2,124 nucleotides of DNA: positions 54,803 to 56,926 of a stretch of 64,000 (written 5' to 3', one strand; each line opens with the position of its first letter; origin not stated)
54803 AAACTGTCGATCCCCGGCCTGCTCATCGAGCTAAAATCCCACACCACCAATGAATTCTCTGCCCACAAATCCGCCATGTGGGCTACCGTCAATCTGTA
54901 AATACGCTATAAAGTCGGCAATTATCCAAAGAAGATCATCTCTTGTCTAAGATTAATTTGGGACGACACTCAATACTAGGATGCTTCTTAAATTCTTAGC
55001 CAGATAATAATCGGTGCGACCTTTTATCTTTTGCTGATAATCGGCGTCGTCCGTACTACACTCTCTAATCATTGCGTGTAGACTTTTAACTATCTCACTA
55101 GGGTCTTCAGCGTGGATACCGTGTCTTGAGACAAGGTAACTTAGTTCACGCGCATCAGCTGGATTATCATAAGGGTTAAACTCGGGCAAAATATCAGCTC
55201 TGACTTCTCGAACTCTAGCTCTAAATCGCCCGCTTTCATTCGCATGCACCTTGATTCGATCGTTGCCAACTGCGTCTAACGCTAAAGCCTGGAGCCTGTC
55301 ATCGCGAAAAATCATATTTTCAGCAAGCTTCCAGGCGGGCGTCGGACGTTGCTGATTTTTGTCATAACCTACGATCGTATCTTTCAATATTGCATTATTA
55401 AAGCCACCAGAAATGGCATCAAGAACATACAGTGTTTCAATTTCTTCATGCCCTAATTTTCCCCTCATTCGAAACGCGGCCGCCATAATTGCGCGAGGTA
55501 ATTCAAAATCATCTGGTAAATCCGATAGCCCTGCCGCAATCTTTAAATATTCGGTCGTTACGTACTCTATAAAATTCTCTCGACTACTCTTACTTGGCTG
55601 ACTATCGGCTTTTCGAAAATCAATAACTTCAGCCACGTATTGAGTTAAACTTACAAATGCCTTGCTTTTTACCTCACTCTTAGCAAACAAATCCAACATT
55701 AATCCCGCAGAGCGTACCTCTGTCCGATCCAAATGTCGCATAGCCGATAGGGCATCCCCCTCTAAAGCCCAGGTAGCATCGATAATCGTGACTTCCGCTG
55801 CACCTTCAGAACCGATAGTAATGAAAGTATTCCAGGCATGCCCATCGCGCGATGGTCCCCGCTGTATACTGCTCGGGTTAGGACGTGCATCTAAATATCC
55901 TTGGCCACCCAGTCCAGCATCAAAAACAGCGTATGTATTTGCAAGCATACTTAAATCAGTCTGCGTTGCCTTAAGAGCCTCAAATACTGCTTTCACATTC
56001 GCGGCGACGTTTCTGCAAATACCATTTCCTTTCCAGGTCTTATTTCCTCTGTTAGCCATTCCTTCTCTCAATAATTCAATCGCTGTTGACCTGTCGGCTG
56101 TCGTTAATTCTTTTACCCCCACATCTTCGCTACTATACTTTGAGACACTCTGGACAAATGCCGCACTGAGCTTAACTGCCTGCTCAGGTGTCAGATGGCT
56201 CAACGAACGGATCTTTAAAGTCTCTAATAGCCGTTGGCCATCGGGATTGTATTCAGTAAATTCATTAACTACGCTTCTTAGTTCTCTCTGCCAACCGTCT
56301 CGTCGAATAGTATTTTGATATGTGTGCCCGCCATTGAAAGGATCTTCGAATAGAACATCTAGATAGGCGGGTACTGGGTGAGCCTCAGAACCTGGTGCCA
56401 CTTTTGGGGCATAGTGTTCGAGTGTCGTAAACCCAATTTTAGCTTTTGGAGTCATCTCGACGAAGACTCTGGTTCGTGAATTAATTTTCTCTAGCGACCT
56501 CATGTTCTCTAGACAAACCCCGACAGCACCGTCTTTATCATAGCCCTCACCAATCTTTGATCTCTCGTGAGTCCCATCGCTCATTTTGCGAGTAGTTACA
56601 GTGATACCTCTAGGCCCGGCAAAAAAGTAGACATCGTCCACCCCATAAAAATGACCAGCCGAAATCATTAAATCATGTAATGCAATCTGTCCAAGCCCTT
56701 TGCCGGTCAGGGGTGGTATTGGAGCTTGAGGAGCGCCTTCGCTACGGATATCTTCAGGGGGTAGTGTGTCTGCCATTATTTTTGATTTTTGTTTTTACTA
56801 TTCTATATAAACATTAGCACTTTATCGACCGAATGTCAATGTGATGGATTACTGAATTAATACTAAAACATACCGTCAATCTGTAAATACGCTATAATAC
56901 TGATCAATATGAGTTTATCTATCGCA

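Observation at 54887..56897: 26-bp perfect direct repeats bracket the transglutaminase-like gene, as if it were an inserted single-gene cassette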

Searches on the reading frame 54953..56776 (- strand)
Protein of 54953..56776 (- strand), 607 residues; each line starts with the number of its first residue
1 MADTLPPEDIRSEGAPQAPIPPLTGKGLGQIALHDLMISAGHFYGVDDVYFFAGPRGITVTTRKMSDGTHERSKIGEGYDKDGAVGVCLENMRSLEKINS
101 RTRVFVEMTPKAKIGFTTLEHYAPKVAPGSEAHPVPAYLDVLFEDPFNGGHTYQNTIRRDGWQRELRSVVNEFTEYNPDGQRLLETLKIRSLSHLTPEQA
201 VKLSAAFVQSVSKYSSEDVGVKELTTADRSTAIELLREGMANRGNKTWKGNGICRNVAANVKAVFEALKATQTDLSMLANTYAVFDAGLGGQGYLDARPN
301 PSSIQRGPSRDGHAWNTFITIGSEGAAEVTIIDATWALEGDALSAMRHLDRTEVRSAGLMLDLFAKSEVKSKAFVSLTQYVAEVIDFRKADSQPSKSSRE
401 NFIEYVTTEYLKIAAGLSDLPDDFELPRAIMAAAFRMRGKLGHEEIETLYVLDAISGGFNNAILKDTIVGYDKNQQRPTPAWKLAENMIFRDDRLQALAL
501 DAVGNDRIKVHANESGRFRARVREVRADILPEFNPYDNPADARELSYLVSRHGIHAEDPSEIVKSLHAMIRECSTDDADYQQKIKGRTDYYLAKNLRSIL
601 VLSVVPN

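Call 5: search_protein_families(library=pfam, proteins=[window:54953-56776:-], max_evalue=0.01)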
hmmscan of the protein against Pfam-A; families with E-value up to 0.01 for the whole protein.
window:54953-56776:- (607 aa): 0 families

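Call 7: find_homologous_proteins(query=window:54953-56776:-)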
Query window:54953-56776:- (607 aa): 101 proteins with E <= 0.001 among 8000 candidates.
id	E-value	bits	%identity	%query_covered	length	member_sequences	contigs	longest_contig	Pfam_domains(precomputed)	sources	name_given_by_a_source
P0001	0.0e+0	1373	100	100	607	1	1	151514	-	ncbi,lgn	-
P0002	3.7e-197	675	54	94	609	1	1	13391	-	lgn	-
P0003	3.5e-194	665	54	94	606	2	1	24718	-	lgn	-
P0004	1.4e-192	660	53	94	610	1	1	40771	-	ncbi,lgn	-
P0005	2.9e-192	658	53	96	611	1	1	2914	-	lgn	-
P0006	7.9e-192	657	53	94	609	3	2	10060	-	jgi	jgi:hypothetical protein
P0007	8.4e-192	657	52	97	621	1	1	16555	-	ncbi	-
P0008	1.2e-191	656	52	97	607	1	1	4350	-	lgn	-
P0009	1.7e-191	656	53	94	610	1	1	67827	-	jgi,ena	-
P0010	7.5e-191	654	52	95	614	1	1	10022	-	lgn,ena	-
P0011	2.0e-190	652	53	94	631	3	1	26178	-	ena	-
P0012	2.4e-190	652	51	98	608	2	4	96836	-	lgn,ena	-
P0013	2.4e-190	652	52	99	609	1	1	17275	-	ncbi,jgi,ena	ncbi:MAG: hypothetical protein WCJ60_04600 [bacterium]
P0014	3.3e-190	652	53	94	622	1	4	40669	-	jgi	jgi:hypothetical protein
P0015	7.6e-189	647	52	98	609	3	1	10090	-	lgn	-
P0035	5.3e-166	572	48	94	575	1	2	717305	-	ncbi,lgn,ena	ncbi:MAG: hypothetical protein AAB462_00300 [Patescibacteria group bacterium]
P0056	2.0e-118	415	38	96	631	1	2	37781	-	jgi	jgi:hypothetical protein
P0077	1.3e-86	310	35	92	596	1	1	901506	-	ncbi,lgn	-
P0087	1.6e-52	197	31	83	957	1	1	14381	-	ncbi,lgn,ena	-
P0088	2.6e-52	196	38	45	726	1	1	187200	-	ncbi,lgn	-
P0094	1.2e-47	181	31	68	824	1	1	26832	-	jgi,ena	-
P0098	1.2e-42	165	29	77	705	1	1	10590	-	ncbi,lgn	-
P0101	4.0e-30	123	32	47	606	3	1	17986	-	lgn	-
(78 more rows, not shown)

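Call 8: search_dna_similar(query=window:54953-56776:-, collection=phages, mode=protein, max_evalue=0.001)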
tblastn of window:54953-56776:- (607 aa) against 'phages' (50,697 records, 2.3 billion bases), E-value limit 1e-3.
No match.

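Call 9: find_encoding_contigs(protein=P0012, flank=6000, max_places=3)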
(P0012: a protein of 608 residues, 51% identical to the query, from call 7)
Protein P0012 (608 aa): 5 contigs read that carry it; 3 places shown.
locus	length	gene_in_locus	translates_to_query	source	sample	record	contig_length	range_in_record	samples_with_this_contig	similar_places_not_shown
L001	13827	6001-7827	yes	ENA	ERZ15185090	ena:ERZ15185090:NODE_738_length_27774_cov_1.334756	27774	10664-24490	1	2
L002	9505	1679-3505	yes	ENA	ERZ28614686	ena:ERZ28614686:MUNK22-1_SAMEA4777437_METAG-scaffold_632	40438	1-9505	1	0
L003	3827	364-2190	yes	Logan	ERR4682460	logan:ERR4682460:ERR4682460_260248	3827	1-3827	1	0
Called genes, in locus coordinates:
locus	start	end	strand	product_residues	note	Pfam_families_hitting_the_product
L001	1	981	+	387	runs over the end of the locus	-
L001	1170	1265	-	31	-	-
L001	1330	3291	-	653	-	-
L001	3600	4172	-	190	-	-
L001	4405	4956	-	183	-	-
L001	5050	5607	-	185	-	PF02661:Fic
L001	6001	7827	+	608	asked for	-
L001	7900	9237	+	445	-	PF00239:Resolvase, PF07508:Recombinase, PF13408:Zn_ribbon_recom (weak)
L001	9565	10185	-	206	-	PF00156:Pribosyltran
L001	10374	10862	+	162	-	PF17886:ArsA_HSP20 (weak), PF00011:HSP20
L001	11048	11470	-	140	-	PF04956:TrbC (weak), PF18895:T4SS_pilin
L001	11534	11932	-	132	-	PF18895:T4SS_pilin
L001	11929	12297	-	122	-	PF18895:T4SS_pilin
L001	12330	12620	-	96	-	PF18895:T4SS_pilin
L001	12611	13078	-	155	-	PF18895:T4SS_pilin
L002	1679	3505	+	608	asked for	-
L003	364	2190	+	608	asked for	-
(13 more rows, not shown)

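Call 10: find_encoding_contigs(protein=P0009, flank=6000, max_places=2)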
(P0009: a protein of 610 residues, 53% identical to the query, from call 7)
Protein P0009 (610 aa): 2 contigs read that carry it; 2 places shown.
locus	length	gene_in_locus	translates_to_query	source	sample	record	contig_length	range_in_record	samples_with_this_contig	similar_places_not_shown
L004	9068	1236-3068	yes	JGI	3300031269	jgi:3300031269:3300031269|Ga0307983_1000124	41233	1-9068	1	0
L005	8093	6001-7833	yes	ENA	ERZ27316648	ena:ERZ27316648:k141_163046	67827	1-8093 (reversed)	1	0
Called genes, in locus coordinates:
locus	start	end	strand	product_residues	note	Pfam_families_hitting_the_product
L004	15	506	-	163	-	-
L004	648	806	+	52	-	-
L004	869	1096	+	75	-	-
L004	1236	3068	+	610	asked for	-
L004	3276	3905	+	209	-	PF07719:TPR_2 (faint), PF13428:TPR_14 (faint), PF13176:TPR_7 (faint), PF00515:TPR_1 (faint), PF13181:TPR_8 (faint), PF13424:TPR_12 (weak)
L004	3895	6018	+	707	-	-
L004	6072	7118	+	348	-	PF11104:PilM_2, PF14450:FtsA (faint)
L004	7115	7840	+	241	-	-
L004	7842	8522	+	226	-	PF10741:T2SSM_b (weak)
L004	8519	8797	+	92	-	-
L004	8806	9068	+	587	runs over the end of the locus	PF05157:MshEN, PF00437:T2SSE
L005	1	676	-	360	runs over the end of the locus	PF01926:MMR_HSR1, PF02421:FeoB_N, PF06071:YchF-GTPase_C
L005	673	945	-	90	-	-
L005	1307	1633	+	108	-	-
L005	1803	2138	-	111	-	-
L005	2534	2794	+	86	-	PF11611:DUF4352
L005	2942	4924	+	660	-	-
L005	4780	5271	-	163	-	-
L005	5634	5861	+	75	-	-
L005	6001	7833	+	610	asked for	-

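Call 11: find_encoding_contigs(protein=P0004, flank=6000, max_places=2)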
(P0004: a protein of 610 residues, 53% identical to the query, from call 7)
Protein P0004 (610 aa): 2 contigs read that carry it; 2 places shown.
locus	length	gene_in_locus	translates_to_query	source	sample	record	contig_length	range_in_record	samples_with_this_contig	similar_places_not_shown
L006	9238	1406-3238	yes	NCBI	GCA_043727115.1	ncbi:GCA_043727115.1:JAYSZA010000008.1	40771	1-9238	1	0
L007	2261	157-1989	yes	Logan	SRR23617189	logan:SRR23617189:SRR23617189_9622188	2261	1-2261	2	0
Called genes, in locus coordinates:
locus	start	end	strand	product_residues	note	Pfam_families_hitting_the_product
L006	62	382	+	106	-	-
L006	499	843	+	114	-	PF05973:Gp49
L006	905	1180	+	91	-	PF13560:HTH_31, PF01381:HTH_3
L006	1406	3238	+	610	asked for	-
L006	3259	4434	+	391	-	PF13091:PLDc_2 (weak)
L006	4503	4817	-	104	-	-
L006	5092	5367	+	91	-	-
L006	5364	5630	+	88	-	PF15738:YafQ_toxin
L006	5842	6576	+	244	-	PF02585:PIG-L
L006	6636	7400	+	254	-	PF06966:DUF1295, PF02544:Steroid_dh, PF04140:ICMT (weak)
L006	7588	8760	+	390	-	-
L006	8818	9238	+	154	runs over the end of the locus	-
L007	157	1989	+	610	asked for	-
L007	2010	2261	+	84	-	?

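Call 12: find_encoding_contigs(protein=P0001, flank=10000, max_places=4)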
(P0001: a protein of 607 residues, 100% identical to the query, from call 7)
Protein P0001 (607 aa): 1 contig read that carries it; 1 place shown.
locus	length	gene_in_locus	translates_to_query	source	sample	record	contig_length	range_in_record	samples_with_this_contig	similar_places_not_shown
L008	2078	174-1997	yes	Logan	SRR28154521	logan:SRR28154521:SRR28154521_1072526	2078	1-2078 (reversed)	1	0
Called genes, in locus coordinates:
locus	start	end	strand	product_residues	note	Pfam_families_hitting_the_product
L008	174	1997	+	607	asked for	-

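Call 27: find_related_loci(query=A2, collection=genome_contigs, flank=6000)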
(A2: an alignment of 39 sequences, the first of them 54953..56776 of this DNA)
Query A2 (607 aa) in genome_contigs; peptide patterns used: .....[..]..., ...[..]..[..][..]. (x = any residue, [..] = any of these).
565 stretches matched a pattern; 50 encode a relative of the query (tblastn E <= 1e-3); 50 distinct loci.
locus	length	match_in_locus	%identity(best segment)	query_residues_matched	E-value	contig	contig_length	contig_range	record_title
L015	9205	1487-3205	53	28-599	0e+0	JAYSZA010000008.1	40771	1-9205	MAG: Candidatus Saccharibacteria bacterium isolate GFS_13516 GFS_13516_7, whole genome shotgun sequence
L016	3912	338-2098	52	3-600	0e+0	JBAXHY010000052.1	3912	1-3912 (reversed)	MAG: bacterium isolate ELA335 MAG335_52, whole genome shotgun sequence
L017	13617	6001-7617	48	27-599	6e-175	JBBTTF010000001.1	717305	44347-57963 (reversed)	MAG: Patescibacteria group bacterium isolate H32-bin025_1 H32_bin025_1_000000000001, whole genome shotgun sequence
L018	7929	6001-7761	52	3-600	0e+0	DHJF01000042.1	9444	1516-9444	MAG TPA_asm: Candidatus Saccharibacteria bacterium UBA4727 UBA4727_contig_13321, whole genome shotgun sequence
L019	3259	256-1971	44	19-602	2e-157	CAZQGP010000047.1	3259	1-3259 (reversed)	MAG TPA_asm: uncultured Candidatus Saccharibacteria bacterium isolate binchicken_co18_523 genome assembly, contig: k141_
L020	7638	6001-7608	44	71-600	6e-138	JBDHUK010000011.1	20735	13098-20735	MAG: Candidatus Saccharimonadales bacterium isolate AS-MICRO-3CA.382 NODE_11394_length_20735_cov_13.670224, whole genome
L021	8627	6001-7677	39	43-595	4e-117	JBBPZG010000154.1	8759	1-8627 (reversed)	MAG: Candidatus Saccharimonadales bacterium isolate bin.36 bin.36_S4Ck141_293423_length_8759_cov_10.3696, whole genome s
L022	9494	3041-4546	43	82-595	9e-117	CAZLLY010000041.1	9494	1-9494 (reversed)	MAG TPA_asm: uncultured Candidatus Saccharibacteria bacterium isolate SRP342105_co1_320 genome assembly, contig: NODE_10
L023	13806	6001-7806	37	7-599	6e-112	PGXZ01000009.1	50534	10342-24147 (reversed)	MAG: Candidatus Saccharibacteria bacterium HGW-Saccharibacteria-1 bjp_ig2103_scaffold_399, whole genome shotgun sequence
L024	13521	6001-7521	39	83-600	1e-101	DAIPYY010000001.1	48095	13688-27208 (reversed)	MAG TPA_asm: Candidatus Saccharibacteria bacterium isolate CTOTU7647 NODE_1423_length_48095_cov_5.579163, whole genome s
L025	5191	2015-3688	37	28-599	6e-91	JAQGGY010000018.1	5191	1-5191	MAG: Candidatus Saccharibacteria bacterium isolate RYN_419 scaffold_3072753, whole genome shotgun sequence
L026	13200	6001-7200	37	70-454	7e-68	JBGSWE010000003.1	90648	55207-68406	MAG: Candidatus Saccharimonadales bacterium isolate JTS-AC474 k141_1801911, whole genome shotgun sequence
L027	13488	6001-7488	36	114-605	1e-78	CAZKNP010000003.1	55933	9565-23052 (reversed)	MAG TPA_asm: uncultured Candidatus Saccharibacteria bacterium isolate SRP274231_co1_333 genome assembly, contig: NODE_24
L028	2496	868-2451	31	89-599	1e-62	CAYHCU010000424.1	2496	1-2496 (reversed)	MAG TPA_asm: uncultured Flavobacteriales bacterium isolate ERP119702_co1_67 genome assembly, contig: NODE_76495_length_2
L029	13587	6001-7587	29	89-599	8e-60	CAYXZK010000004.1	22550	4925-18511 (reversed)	MAG TPA_asm: uncultured Candidatus Saccharibacteria bacterium isolate SRP067234_co1_73 genome assembly, contig: k99_4324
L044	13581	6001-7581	38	82-551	1e-49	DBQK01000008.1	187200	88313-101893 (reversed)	MAG TPA_asm: Patescibacteria group bacterium UBA1396 UBA1396_contig_4328, whole genome shotgun sequence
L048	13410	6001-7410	28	111-599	3e-47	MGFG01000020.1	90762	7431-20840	MAG: Candidatus Uhrbacteria bacterium RIFOXYC2_FULL_47_19 rifoxyc2_full_scaffold_425, whole genome shotgun sequence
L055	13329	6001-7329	28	96-529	9e-42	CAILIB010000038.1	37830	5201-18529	uncultured Candidatus Berkelbacteria bacterium isolate Ki1-1-6m_bin-0597 genome assembly, contig: bin-0597:38/46, whole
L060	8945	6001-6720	34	114-355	7e-35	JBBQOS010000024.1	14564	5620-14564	MAG: Candidatus Moraniibacteriota bacterium isolate Co_metawrap_171 Cmw_171_k141_26614930_length_14564_cov_16.9956, whol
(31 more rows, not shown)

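Call 39: predict_structure(alignment_id=A2)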
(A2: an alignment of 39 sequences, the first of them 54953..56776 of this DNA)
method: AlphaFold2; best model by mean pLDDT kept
length: 607 residues; sequences in the alignment: 39
mean_pLDDT: 86.3   pTM: 0.80
mean pLDDT of the five models: 86.3, 85.9, 84.7, 84.6, 84.3
residues with pLDDT >= 90: 394; 70-90: 141; 50-70: 26; < 50: 46
segments of 3 or more residues with pLDDT < 50: 1-26, 291-296, 300-310, 605-607
pLDDT, mean of each block of 10 residues (from residue 1): 28 33 47 82 91 89 83 90 89 91 91 94 92 93 77 95 98 94 93 96 95 87 89 97 91 93 98 93 83 49 41 86 95 82 73 84 92 92 88 79 87 90 92 93 95 91 95 87 94 97 96 97 95 96 96 93 95 91 93 92 56
secondary structure, 60 per line:
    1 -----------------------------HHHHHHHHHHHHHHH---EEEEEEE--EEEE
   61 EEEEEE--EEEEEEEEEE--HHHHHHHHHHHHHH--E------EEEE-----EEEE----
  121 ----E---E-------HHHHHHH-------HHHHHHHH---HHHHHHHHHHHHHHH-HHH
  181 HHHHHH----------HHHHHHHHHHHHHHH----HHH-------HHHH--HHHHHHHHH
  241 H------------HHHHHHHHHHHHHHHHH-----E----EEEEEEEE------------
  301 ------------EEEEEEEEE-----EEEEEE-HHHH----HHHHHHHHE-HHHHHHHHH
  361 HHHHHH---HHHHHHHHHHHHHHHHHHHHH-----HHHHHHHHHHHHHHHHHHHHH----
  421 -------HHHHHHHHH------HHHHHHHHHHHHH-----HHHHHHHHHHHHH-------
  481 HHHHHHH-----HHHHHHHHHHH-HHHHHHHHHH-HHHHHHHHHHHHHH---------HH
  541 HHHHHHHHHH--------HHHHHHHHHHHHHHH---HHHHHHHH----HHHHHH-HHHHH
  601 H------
elements in order: H30-44 E48-54 E57-66 E69-78 H81-94 E104-107 E113-116 H137-143 H151-158 H162-176 H178-186 H197-211 H226-229 H232-241 H254-270 E281-288 E313-321 E327-332 H334-337 H342-349 H352-366 H370-390 H396-416 H428-436 H443-455 H461-473 H481-487 H493-503 H505-514 H516-529 H539-550 H559-573 H577-584 H589-594 H596-601
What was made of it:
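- On Transglutaminase-like / papain-like cysteine hydrolase superfamily (label for the 607-aa protein): In the AlphaFold model (pLDDT 86), helix 254-270 starts at the Cys, strand 313-321 starts at the His, and the Asp follows strand 327-332 (call 39).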

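Call 43: fold_search(model_id=the predicted structure, library=pdb)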
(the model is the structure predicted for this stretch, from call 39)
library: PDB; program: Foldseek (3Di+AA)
matches with E <= 10: 352; with E <= 0.001: 0
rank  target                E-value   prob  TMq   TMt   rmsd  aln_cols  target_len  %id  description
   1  6rhc_A                3.1e-01  0.13  0.08  0.15  18.3       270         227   13  Fragment AZ-003 binding at the TAZpS89/14-3-3 sigma interface (released 2020-06-17)
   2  2p8q_A                3.5e-01  0.20  0.17  0.13  20.0       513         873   11  Crystal Structure of human Importin beta bound to the Snurportin1 IBB-domain (released 2008-01-22)
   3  8hpp_A                3.5e-01  0.15  0.15  0.19  18.4       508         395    9  Crystal structure of human INTS3 with SAGE1 (released 2023-12-20)
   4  8ig0_C                3.7e-01  0.16  0.14  0.17  15.8       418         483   11  Crystal structure of menin in complex with DS-1594b (released 2023-03-22)
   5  8fkw_SU               3.7e-01  0.15  0.16  0.17  20.6       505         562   10  Human nucleolar pre-60S ribosomal subunit (State D2) (released 2023-07-12)
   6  5lu2_A                4.0e-01  0.11  0.08  0.15  18.1       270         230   13  Human 14-3-3 sigma complexed with long HSPB6 phosphopeptide (released 2017-02-01)
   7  7wkk_M                4.0e-01  0.07  0.10  0.08  21.4       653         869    7  Cryo-EM structure of the IR subunit from X. laevis NPC (released 2022-03-30)
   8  6t80_C                4.8e-01  0.12  0.08  0.16  18.4       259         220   15  Human 14-3-3 sigma fused to the AANAT peptide including phosphoserine-205 (released 2020-11-18)
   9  6qzr_G                5.4e-01  0.12  0.10  0.17  17.6       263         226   13  14-3-3 sigma in complex with FOXO1 pT24 peptide (released 2019-07-31)
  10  6tm7_A                5.7e-01  0.10  0.08  0.15  18.2       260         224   13  Human 14-3-3 sigma isoform in complex with PLP (released 2020-03-18)
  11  8cws_A                6.5e-01  0.11  0.12  0.15  20.6       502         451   12  Accurate computational design of genetically encoded 3D protein crystals (released 2023-11-01)
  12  9ce3_A                6.5e-01  0.11  0.14  0.08  18.5       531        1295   10  Structure of the TSC:WIPI3 lysosomal recruitment complex (released 2024-12-04)
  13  8vyv_A                6.5e-01  0.10  0.08  0.15  19.0       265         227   10  Cryo-EM Structure of the BRAF K601E monomer (released 2025-05-28)
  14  8cmk_B                6.5e-01  0.09  0.14  0.11  18.9       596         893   12  Transportin-3 TNPO3 in complex with RSY region of CIRBP (released 2024-03-06)
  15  5n5t_A                6.5e-01  0.08  0.08  0.14  18.4       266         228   13  14-3-3 sigma in complex with TAZ pS89 peptide and fragment NV2 (released 2017-07-19)
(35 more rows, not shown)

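Call 45: search_protein_families(library=padloc, proteins=[window:54953-56776:-], max_evalue=0.01)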
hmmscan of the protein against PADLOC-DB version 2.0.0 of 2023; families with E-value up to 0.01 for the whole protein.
window:54953-56776:- (607 aa): 0 families

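Call 46: search_protein_families(library=phrogs, proteins=[window:54953-56776:-], max_evalue=0.01)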
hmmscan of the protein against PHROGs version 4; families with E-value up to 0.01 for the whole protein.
window:54953-56776:- (607 aa): 0 families

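Call 47: search_protein_families(library=ncbifam, proteins=[window:54953-56776:-], max_evalue=0.01)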
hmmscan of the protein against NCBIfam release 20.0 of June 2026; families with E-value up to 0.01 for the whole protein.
window:54953-56776:- (607 aa): 0 families
